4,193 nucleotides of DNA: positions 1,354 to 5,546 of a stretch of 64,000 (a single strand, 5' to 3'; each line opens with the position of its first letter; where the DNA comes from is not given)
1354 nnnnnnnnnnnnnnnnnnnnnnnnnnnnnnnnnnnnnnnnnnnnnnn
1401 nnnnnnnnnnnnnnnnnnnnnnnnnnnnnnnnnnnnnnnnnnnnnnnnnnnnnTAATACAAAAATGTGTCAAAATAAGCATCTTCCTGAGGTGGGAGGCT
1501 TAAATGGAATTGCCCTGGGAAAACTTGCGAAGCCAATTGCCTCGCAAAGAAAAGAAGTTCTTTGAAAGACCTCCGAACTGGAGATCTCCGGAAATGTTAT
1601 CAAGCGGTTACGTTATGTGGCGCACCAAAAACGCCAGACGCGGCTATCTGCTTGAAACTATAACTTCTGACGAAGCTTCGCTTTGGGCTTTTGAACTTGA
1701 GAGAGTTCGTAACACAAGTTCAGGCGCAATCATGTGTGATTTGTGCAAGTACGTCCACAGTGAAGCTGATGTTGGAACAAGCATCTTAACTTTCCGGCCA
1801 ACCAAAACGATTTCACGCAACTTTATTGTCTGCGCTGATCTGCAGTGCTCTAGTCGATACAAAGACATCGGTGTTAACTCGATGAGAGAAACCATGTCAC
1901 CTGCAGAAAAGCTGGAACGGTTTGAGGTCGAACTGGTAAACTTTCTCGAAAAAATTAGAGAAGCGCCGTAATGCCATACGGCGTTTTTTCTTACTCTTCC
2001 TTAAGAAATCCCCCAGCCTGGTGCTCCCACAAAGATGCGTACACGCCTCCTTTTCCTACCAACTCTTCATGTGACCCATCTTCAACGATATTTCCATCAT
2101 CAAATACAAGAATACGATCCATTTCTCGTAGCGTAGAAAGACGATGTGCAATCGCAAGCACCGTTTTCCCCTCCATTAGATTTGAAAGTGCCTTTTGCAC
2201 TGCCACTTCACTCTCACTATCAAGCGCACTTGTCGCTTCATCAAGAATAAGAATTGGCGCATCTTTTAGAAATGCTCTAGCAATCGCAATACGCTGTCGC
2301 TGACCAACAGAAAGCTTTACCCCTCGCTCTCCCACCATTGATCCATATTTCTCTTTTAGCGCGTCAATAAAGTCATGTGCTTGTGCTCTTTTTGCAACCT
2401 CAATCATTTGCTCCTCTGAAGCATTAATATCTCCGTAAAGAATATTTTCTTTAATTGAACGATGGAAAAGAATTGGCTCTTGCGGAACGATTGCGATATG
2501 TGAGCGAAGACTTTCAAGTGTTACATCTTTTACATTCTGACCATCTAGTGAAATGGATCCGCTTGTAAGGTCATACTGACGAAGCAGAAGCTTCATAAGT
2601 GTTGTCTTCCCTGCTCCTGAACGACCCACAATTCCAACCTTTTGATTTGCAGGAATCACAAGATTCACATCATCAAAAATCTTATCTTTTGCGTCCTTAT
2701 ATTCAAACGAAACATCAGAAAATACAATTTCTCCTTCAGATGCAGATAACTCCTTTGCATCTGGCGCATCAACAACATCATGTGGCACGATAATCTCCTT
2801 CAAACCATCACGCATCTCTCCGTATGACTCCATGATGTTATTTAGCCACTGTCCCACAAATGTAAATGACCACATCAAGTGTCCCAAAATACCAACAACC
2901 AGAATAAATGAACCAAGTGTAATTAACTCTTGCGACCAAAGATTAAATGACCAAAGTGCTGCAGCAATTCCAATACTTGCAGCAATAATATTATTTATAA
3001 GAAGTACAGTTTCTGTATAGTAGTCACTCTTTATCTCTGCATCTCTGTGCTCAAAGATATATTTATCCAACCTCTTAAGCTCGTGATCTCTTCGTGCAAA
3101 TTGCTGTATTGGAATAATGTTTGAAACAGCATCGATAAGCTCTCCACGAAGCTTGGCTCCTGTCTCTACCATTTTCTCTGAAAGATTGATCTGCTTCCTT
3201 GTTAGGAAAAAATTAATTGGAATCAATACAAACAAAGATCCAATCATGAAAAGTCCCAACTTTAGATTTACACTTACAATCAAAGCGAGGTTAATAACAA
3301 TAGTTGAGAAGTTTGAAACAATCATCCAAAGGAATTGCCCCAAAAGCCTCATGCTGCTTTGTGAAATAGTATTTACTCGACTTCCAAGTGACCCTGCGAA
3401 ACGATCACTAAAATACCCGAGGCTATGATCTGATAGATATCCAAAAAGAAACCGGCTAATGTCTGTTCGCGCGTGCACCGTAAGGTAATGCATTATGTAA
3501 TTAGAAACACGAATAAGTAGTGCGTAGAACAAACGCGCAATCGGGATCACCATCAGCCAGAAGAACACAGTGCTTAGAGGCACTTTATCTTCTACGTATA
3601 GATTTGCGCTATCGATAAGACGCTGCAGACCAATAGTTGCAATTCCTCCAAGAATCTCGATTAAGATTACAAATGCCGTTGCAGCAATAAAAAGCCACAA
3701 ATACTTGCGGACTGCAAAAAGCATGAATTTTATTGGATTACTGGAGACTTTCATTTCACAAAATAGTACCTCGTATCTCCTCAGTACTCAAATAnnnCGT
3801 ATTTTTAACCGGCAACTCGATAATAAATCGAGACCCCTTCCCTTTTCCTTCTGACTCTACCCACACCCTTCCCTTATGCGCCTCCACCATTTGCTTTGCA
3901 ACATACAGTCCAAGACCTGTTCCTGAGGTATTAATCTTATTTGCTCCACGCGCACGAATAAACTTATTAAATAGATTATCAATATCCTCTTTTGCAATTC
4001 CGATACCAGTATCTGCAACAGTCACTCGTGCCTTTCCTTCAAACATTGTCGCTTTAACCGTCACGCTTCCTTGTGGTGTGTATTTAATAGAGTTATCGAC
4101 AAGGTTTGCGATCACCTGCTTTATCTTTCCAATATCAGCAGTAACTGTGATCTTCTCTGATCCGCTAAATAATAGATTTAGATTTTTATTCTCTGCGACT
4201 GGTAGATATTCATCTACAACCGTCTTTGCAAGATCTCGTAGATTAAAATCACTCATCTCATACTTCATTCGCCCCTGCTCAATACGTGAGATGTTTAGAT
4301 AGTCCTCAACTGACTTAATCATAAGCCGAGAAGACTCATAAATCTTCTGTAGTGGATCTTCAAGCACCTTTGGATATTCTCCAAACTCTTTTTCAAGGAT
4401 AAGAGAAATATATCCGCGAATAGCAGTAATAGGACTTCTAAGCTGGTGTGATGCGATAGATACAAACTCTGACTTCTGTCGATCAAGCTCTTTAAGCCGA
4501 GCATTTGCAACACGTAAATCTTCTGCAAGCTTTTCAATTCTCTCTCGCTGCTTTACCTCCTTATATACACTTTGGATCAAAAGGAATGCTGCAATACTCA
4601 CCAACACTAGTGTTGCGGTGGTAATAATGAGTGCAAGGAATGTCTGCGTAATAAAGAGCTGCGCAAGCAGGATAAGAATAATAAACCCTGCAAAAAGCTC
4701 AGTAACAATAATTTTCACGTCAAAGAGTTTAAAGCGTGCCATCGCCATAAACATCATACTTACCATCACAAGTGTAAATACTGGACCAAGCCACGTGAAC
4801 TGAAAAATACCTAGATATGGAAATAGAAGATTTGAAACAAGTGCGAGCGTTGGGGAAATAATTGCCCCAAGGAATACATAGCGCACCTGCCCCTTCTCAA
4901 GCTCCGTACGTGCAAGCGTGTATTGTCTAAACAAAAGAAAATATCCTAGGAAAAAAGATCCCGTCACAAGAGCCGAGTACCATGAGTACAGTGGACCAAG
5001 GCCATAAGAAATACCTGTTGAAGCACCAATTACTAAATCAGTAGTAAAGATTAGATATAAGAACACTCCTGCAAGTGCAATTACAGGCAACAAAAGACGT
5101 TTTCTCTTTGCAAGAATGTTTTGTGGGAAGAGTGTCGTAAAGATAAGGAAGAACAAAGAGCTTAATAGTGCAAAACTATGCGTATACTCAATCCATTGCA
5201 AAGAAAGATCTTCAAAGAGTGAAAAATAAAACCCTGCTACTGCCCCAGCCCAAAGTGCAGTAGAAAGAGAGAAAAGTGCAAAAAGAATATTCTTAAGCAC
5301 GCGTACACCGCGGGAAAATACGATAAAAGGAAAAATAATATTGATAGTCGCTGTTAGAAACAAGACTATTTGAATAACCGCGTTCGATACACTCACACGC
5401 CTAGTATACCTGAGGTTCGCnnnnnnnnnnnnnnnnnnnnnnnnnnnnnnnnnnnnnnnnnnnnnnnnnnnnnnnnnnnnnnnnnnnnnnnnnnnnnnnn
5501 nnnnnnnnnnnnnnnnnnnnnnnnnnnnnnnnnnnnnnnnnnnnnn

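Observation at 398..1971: Divergent pair of paralogous CxxC...Cx4C zinc-finger proteins bracketing a histidine phosphatase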

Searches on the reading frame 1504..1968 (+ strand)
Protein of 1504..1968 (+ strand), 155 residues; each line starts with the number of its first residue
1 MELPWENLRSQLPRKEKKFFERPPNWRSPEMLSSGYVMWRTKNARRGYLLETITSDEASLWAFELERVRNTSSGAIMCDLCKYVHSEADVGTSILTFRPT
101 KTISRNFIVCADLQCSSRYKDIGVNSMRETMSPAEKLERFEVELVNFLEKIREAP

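Call 4: search_protein_families(library=pfam, proteins=[window:1504-1968:+], max_evalue=1)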
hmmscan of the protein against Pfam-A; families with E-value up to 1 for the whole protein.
window:1504-1968:+ (155 aa): 1 family
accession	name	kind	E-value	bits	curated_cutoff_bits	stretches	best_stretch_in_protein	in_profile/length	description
PF16571.11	FBP_C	-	6.6e-10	39.2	27.2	1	14-151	11-155/155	FBP C-terminal treble-clef zinc-finger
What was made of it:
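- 1504..1971 (+): Protein B, 155 aa. Stand-alone FBP_C zinc-finger protein of the rarer B-type subfamily (MCDLC.(F/Y)VH and GVNSMRE(T/S) motifs). Predicted Zn ligands are C78, C81, C110 and C115. NCBI XKT75002.1. Pfam PF16571 at 39.2 bits, E=6.6e-10, covering profile positions 11-155 of 155 (call 4).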

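Call 5: search_protein_families(library=ncbifam, proteins=[window:1504-1968:+], max_evalue=1)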
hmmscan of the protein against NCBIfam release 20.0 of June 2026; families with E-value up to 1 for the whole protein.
window:1504-1968:+ (155 aa): 0 families

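Call 8: search_solved_structures(query=window:1504-1968:+, max_evalue=10, show_alignments=2)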
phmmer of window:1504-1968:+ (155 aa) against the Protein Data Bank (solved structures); distinct sequences matched with E-value up to 10: 4.
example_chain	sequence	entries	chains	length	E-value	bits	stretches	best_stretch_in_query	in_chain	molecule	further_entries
6r60_A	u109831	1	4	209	0.0013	21.6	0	45-65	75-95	WD-40 repeat protein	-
6r5y_A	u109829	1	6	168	0.022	17.7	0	45-65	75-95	WD-40 repeat protein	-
6r5z_A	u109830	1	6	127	0.62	12.9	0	45-65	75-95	9-bladed beta-propeller formed by three 3-bladed fragments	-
7zhm_C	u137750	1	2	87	0.8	12.6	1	83-125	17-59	Immunity protein TriTu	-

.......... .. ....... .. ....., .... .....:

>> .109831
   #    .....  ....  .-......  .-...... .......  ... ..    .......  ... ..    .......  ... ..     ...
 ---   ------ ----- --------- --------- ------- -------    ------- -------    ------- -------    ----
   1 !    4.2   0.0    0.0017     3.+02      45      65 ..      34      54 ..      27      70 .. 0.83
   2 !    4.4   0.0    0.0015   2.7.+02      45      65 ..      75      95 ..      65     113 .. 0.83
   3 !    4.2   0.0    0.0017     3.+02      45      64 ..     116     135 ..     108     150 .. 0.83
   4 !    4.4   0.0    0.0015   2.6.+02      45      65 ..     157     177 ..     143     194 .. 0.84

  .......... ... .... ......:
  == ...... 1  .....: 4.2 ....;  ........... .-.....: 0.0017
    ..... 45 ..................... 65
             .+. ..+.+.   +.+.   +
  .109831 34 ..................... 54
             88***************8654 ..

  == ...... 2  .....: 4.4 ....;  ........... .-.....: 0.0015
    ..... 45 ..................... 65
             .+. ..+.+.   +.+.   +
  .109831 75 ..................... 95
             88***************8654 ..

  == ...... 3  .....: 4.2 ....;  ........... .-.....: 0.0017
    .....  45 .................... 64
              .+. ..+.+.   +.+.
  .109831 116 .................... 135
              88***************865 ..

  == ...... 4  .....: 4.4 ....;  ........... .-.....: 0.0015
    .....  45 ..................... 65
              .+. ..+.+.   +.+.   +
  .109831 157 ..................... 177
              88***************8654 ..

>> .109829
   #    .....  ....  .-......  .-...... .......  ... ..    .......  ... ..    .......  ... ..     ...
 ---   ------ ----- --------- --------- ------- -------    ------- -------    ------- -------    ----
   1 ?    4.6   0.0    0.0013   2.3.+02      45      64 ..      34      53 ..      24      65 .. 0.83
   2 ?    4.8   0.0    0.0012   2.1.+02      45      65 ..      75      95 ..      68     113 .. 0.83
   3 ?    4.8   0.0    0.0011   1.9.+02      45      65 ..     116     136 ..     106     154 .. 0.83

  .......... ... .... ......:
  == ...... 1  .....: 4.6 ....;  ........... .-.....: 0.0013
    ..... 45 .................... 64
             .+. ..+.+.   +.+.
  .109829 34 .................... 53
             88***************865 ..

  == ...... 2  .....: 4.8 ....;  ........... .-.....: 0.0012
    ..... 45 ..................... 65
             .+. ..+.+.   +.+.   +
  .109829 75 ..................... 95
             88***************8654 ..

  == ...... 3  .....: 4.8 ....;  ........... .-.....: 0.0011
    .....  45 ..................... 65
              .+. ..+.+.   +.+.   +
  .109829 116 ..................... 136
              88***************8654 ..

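Call 10: find_homologous_proteins(query=window:1504-1968:+, max_evalue=0.001)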
Query window:1504-1968:+ (155 aa): 1 proteins with E <= 0.001 among 10 candidates.
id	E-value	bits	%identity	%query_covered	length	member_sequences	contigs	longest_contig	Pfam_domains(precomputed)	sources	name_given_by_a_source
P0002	2.0e-99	347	100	100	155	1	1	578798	PF16571.12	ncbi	ncbi:MAG: FBP domain-containing protein [Patescibacteria group bacterium UBA2103]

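Call 37: find_related_loci(query=A4, collection=metagenome_contigs, flank=6000)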
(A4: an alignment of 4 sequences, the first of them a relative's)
Query A4 (155 aa) in metagenome_contigs; peptide patterns used: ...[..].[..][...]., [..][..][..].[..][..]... (x = any residue, [..] = any of these).
48 stretches matched a pattern; 3 encode a relative of the query (tblastn E <= 1e-3); 3 distinct loci.
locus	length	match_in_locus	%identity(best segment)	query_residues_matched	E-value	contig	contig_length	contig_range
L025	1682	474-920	33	3-152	1e-31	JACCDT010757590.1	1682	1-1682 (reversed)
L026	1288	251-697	33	5-152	2e-28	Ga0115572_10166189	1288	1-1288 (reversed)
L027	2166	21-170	42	101-152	3e-11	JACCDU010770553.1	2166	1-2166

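Call 63: find_encoding_contigs(protein=P0002, flank=10000, max_places=3)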
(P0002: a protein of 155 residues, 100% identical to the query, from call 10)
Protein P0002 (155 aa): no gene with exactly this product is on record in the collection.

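Call 77: search_protein_families(library=padloc, proteins=[window:1504-1968:+], max_evalue=0.01)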
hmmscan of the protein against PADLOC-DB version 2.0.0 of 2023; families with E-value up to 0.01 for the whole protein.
window:1504-1968:+ (155 aa): 0 families

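Call 91: search_protein_families(library=phrogs, proteins=[window:1504-1968:+], max_evalue=0.01)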
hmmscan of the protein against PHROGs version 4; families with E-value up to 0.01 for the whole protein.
window:1504-1968:+ (155 aa): 0 families

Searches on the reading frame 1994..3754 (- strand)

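Call 20: search_protein_families(library=pfam, proteins=[window:1994-3754:-], max_evalue=0.001)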
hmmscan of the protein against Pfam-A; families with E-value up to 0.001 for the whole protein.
window:1994-3754:- (587 aa): 4 families
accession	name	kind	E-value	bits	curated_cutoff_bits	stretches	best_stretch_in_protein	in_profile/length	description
PF00005.33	ABC_tran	-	5.3e-34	118.2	25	1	361-509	2-137/137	ABC transporter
PF00664.28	ABC_membrane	-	6.8e-20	72.3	28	1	23-296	2-273/274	ABC transporter transmembrane region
PF02463.25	SMC_N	-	2.4e-06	27.6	40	1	394-549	104-209/220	RecF/RecN/SMC N terminal domain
PF13401.12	AAA_22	-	7.2e-05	23.5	27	1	375-515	10-97/130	AAA domain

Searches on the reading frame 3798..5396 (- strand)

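Call 20: search_protein_families(library=pfam, proteins=[window:3798-5396:-], max_evalue=0.001)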
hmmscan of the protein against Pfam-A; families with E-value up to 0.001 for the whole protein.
window:3798-5396:- (533 aa): 4 families
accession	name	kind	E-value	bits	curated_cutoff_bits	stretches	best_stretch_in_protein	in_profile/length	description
PF02518.31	HATPase_c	-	2.9e-29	102.2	26.4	1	421-531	2-110/111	Histidine kinase-, DNA gyrase B-, and HSP90-like ATPase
PF00512.31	HisKA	-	5.8e-14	52.3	26.9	1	307-375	1-66/66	His Kinase A (phospho-acceptor) domain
PF16927.11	HisKA_7TM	-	2.2e-07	31.4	28.6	1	12-227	2-222/224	N-terminal 7TM region of histidine kinase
PF13589.12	HATPase_c_3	-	4.1e-05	24.1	25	1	426-505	4-85/137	Histidine kinase-, DNA gyrase B-, and HSP90-like ATPase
